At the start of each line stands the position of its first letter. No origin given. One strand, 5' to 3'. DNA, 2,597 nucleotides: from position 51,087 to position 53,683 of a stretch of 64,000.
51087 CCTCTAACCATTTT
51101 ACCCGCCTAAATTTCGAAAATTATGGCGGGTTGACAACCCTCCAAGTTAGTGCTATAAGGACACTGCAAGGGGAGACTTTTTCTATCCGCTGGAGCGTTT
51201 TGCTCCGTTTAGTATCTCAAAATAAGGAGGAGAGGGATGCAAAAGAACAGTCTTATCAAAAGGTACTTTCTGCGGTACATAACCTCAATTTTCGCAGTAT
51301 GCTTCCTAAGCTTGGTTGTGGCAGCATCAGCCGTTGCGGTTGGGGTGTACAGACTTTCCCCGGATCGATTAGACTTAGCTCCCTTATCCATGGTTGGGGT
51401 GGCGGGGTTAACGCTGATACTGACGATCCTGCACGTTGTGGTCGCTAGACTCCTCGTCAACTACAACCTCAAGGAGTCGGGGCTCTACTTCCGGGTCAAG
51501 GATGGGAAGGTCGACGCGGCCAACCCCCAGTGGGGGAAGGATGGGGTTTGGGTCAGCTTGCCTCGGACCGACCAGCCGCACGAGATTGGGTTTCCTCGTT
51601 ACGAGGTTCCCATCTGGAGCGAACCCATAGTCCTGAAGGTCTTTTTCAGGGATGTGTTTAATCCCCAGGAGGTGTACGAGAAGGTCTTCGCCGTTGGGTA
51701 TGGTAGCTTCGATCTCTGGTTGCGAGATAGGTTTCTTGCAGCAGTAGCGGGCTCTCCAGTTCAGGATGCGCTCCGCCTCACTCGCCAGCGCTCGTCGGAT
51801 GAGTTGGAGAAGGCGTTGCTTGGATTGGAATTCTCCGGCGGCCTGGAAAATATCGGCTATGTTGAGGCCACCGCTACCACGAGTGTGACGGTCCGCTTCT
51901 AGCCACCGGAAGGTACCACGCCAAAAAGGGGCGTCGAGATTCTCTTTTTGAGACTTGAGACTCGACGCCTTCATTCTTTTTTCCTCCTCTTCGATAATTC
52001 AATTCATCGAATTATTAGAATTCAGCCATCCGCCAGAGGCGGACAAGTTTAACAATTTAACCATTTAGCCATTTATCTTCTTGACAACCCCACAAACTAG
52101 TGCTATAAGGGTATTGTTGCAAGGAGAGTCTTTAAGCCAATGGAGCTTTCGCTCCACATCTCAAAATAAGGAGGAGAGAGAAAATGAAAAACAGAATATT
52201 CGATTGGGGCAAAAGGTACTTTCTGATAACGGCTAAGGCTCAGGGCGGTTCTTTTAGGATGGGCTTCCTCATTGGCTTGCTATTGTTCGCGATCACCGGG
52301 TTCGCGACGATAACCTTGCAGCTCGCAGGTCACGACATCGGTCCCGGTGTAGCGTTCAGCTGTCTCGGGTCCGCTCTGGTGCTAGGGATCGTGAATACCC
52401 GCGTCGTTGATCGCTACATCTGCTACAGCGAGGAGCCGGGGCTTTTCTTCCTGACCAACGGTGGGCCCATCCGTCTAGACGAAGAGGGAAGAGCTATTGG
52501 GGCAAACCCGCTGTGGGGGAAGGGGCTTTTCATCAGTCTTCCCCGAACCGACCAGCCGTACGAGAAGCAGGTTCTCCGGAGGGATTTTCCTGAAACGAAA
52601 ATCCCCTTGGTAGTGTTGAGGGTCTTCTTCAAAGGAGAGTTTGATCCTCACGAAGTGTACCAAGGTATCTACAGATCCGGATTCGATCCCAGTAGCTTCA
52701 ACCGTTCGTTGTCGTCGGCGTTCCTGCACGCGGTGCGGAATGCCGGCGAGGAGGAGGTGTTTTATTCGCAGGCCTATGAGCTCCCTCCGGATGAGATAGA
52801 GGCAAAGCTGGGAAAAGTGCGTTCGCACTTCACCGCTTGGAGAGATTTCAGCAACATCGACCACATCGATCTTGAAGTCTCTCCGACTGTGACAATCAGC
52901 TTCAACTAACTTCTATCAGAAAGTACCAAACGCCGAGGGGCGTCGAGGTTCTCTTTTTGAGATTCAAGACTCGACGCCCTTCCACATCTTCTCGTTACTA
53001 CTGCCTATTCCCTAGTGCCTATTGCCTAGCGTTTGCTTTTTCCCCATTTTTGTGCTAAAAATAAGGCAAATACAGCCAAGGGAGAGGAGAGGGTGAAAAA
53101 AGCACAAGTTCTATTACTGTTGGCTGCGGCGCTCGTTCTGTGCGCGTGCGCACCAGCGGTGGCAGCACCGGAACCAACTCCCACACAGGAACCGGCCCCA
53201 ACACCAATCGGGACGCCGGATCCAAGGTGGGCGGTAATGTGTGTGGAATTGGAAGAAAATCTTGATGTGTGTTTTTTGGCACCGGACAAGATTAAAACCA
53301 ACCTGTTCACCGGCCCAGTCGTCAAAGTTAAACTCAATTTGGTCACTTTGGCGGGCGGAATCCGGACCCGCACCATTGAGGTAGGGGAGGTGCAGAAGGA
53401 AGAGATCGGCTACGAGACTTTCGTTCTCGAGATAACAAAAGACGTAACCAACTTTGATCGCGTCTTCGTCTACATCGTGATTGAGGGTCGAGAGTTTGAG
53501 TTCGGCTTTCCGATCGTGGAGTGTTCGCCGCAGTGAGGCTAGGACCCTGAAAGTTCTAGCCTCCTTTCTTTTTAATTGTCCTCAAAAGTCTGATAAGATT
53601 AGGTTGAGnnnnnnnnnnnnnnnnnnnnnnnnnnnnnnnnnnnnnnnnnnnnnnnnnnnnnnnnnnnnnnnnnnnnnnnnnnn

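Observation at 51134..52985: Tandemly duplicated module: promoter + conserved structured leader + membrane-protein gene + conserved terminator, with an apparent anti-SD switch in the leader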

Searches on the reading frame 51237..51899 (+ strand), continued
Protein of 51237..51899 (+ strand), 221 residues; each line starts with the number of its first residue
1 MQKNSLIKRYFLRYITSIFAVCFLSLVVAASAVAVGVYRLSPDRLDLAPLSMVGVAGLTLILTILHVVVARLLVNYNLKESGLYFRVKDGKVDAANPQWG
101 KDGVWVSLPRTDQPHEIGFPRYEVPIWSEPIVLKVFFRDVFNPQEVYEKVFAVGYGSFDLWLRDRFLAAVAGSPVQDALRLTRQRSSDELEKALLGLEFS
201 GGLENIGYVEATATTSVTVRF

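Call 92: search_protein_families(library=pfam, alignment_id=A5, max_evalue=0.1)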
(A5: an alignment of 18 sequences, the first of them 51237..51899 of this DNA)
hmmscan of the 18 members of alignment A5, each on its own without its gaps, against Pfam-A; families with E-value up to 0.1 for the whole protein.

A. member 1, window:51237-51899:+ (221 aa): 0 families

B. families by the number of members that match (of 18 scanned): 4 families
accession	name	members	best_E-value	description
PF21434.3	TerS_N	2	0.0093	Phage G20C small terminase, N-terminal domain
PF16481.10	DUF5058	1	0.038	Domain of unknown function (DUF5058)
PF10110.14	GPDPase_memb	1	0.044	Membrane domain of glycerophosphoryl diester phosphodiesterase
PF13289.12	SIR2_2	1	0.1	SIR2-like domain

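Call 98: find_encoding_contigs(protein=P0014, flank=2500, max_places=3)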
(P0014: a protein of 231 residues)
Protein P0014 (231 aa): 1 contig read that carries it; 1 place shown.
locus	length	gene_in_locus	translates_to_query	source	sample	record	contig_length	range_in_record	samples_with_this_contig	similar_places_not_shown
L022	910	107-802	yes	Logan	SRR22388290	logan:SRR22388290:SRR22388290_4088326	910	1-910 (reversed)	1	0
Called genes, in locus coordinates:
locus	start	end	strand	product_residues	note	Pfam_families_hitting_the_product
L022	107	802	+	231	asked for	-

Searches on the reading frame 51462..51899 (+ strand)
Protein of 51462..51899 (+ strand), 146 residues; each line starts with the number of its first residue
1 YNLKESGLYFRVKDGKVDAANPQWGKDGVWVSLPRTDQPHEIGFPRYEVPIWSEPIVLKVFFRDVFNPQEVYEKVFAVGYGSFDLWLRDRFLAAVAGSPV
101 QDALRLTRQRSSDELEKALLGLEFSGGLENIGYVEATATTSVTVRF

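Call 116: predict_structure(alignment_id=A10)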
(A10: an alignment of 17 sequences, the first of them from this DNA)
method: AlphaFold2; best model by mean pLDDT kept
length: 146 residues; sequences in the alignment: 17
mean_pLDDT: 84.6   pTM: 0.81
mean pLDDT of the five models: 84.6, 84.6, 83.9, 82.2, 81.6
residues with pLDDT >= 90: 71; 70-90: 56; 50-70: 17; < 50: 2
segments of 3 or more residues with pLDDT < 50: none
pLDDT, mean of each block of 10 residues (from residue 1): 73 91 72 94 80 86 95 95 94 88 76 80 84 87 60
secondary structure, 60 per line:
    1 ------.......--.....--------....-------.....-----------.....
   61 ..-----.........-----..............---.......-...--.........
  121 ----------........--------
elements in order: E7-13 E16-20 E29-32 E40-44 E56-62 H68-76 H83-95 H99-105 H112-120 E131-138

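Call 118: fold_search(model_id=the predicted structure, library=pdb)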
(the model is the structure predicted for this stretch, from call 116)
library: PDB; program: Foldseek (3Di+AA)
matches with E <= 10: 33; with E <= 0.001: 0
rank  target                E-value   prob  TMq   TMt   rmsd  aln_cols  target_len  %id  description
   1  9o9z_A                1.5e+00  0.07  0.27  0.20   7.8       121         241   12  The human PHB1/2 complex (closed) (released 2025-10-22)
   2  3j6x_S1               1.7e+00  0.03  0.19  0.14  18.4       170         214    9  S. cerevisiae 80S ribosome bound with Taura syndrome virus (TSV) IRES, 5 degree rotation (Class II) (released 2014-06-11)
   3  1oan_A                1.9e+00  0.03  0.14  0.06  13.1        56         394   18  Crystal structure of the dengue 2 virus envelope protein (released 2003-05-16)
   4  8rrh_B                2.4e+00  0.06  0.26  0.17   7.4       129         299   14  The human prohibitin complex (released 2024-12-18)
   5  5xv1_A                2.4e+00  0.04  0.21  0.18  17.5       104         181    8  Crystal structure of ATG101-ATG13HORMA (released 2018-07-04)
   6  8axl_A                4.2e+00  0.02  0.14  0.07  25.8        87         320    9  Outer membrane secretin pore of the type 3 secretion system of Shigella flexneri (released 2023-03-01)
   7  3j80_B                4.5e+00  0.02  0.19  0.16  17.3       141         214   14  CryoEM structure of 40S-eIF1-eIF1A preinitiation complex (released 2014-11-05)
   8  8bn3_S1               4.7e+00  0.04  0.27  0.21  15.6       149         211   12  Yeast 80S, ES7s delta, eIF5A, Stm1 containing (released 2024-01-10)
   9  6zqa_DA               5.7e+00  0.04  0.29  0.20  15.7       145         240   12  Cryo-EM structure of the 90S pre-ribosome from Saccharomyces cerevisiae, state A (Poly-Ala) (released 2020-09-23)
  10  2dfe                  5.7e+00  0.03  0.19  0.14   8.6       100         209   13  Crystal structure of Tk-RNase HII(1-200)-C (released 2007-03-06)
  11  7osm_eS1              6.1e+00  0.02  0.27  0.20  17.9       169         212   12  Intermediate translocation complex of 80 S.cerevisiae ribosome with eEF2 and ligands (released 2021-12-08)
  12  6lqs_SC               6.1e+00  0.02  0.22  0.16  13.4       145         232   10  Cryo-EM structure of 90S small subunit preribosomes in transition states (State D) (released 2020-09-16)
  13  6eoq_A                6.5e+00  0.02  0.15  0.03  14.3        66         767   15  DPP9 - Apo (released 2018-02-07)
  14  7cso_D                6.5e+00  0.01  0.11  0.05  13.2        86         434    8  Structure of Ephexin4 DH-PH-SH3 (released 2021-02-24)
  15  2fl7                  6.5e+00  0.01  0.14  0.12  18.0       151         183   12  S. cerevisiae Sir3 BAH domain (released 2006-05-09)
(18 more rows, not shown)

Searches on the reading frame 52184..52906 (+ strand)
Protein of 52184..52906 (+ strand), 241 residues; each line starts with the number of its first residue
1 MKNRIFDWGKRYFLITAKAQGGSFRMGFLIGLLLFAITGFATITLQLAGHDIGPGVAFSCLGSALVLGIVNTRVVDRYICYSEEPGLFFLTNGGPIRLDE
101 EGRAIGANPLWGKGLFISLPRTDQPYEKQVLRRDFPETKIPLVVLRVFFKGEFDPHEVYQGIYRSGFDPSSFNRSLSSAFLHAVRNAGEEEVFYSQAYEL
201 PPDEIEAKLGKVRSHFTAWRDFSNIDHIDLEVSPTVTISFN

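Call 11: search_protein_families(library=pfam, proteins=[window:52184-52906:+], max_evalue=1)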
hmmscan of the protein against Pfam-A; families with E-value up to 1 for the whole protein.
window:52184-52906:+ (241 aa): 1 family
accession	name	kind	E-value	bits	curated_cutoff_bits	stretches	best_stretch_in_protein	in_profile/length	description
PF21434.3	TerS_N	-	0.01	16.2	27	1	163-194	12-40/50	Phage G20C small terminase, N-terminal domain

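Call 12: search_protein_families(library=ncbifam, proteins=[window:52184-52906:+], max_evalue=1)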
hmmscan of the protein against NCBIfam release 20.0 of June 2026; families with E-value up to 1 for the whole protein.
window:52184-52906:+ (241 aa): 0 families

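Call 14: find_homologous_proteins(query=window:52184-52906:+)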
Query window:52184-52906:+ (241 aa): 2 proteins with E <= 0.001 among 888 candidates.
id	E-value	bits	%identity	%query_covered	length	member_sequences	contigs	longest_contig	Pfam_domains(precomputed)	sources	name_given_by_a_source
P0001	1.8e-160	550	100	100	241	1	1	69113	-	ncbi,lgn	-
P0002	9.7e-116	404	80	96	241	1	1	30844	-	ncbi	-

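Call 16: find_encoding_contigs(protein=P0002, flank=10000)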
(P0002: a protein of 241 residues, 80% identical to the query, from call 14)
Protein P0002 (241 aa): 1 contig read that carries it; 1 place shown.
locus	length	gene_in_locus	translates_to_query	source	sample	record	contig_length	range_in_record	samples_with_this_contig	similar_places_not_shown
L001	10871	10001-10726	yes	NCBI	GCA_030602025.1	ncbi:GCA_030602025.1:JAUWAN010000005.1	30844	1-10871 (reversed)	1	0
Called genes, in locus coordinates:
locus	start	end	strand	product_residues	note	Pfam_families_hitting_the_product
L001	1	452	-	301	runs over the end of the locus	PF04321:RmlD_sub_bind (weak), PF01073:3Beta_HSD (weak), PF01370:Epimerase, PF02719:Polysacc_synt_2 (weak), PF07993:NAD_binding_4 (faint), PF16363:GDP_Man_Dehyd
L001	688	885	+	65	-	-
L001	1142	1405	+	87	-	PF22976:RRM_10 (weak), PF00076:RRM_1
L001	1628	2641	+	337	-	PF00316:FBPase, PF18913:FBPase_C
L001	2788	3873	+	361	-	PF04055:Radical_SAM (weak), PF12836:HHH_3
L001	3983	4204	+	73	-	-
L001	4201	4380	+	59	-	-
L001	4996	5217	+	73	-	-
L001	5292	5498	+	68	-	-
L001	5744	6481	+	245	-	-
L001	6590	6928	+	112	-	-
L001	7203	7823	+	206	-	-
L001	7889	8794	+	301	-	-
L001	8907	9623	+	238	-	-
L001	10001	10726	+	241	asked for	-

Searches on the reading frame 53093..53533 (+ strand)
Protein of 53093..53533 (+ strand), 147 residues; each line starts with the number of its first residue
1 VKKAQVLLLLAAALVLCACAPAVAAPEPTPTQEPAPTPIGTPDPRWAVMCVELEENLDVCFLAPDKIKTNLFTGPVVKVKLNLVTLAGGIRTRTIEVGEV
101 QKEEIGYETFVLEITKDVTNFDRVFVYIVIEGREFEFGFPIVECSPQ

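Call 11: search_protein_families(library=pfam, proteins=[window:53093-53533:+], max_evalue=1)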
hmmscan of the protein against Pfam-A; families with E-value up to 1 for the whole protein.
window:53093-53533:+ (147 aa): 0 families

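Call 12: search_protein_families(library=ncbifam, proteins=[window:53093-53533:+], max_evalue=1)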
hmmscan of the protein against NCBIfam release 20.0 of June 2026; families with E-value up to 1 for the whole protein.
window:53093-53533:+ (147 aa): 3 families
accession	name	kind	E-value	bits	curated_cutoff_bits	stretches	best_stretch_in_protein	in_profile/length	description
NF040469.1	blaEFM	exception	0.0047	16.1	610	1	4-56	3-49/302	EFM family subclass B3 metallo-beta-lactamase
NF053823.1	SCO2321_fam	equivalog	0.11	11.3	300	1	9-46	5-44/405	SCO2321 family membrane protein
NF047408.1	SA0632_fam_LP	equivalog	0.71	9.6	70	0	1-20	1-19/68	SA0632 family lipoprotein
